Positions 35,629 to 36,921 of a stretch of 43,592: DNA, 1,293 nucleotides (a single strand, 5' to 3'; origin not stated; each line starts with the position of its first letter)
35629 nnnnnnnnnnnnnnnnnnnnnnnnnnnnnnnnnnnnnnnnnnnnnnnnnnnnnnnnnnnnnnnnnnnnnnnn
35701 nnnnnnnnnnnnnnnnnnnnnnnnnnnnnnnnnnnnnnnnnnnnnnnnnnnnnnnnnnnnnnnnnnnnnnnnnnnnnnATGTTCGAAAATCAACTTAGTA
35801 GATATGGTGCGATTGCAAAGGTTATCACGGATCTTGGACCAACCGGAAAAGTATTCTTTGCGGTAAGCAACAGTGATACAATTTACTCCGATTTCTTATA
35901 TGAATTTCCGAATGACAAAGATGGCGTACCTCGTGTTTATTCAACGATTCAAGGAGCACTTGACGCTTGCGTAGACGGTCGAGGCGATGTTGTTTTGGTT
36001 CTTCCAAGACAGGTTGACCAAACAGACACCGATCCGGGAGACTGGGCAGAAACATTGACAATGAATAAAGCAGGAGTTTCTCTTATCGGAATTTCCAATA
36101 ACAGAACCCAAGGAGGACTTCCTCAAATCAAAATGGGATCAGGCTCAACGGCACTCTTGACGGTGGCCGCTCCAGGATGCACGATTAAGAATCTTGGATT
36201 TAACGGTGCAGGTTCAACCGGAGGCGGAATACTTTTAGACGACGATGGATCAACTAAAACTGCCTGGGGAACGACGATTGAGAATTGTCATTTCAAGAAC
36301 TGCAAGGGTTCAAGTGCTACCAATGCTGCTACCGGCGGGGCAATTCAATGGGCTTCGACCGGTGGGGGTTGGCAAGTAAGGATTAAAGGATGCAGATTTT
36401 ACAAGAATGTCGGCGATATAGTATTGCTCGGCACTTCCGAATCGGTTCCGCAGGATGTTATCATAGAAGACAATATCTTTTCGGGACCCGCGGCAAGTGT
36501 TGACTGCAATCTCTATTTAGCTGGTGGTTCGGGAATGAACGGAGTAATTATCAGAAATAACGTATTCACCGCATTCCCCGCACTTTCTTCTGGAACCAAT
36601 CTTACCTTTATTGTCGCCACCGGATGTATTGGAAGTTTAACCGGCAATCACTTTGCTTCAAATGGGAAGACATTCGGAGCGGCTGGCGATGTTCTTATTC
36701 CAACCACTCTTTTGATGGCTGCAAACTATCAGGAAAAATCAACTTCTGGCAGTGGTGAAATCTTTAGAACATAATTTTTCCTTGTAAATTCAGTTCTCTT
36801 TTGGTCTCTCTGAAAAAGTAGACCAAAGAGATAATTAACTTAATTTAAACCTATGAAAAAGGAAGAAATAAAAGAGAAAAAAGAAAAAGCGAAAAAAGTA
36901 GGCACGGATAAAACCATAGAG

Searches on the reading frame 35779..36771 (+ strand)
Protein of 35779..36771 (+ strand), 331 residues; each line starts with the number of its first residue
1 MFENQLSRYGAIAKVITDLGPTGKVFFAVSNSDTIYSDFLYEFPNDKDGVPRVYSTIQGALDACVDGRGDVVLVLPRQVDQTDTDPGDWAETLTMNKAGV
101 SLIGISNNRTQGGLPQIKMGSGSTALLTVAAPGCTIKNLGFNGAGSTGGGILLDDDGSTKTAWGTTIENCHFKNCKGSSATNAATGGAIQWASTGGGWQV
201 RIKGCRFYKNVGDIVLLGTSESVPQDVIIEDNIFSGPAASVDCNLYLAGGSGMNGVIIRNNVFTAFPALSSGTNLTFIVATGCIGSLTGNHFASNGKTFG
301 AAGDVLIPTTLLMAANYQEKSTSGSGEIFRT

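Call 28: search_protein_families(library=phrogs, proteins=[window:35779-36771:+], max_evalue=0.00001)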
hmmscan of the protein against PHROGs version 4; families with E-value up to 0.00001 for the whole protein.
window:35779-36771:+ (331 aa): 0 families

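Call 46: search_protein_families(library=pfam, proteins=[window:35779-36771:+], max_evalue=0.001)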
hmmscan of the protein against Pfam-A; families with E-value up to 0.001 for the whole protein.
window:35779-36771:+ (331 aa): 1 family
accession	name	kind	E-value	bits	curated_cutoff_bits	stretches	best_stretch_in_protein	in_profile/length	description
PF13229.12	Beta_helix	-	1.1e-07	32.1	25.9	2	103-264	11-135/158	Right handed beta helix region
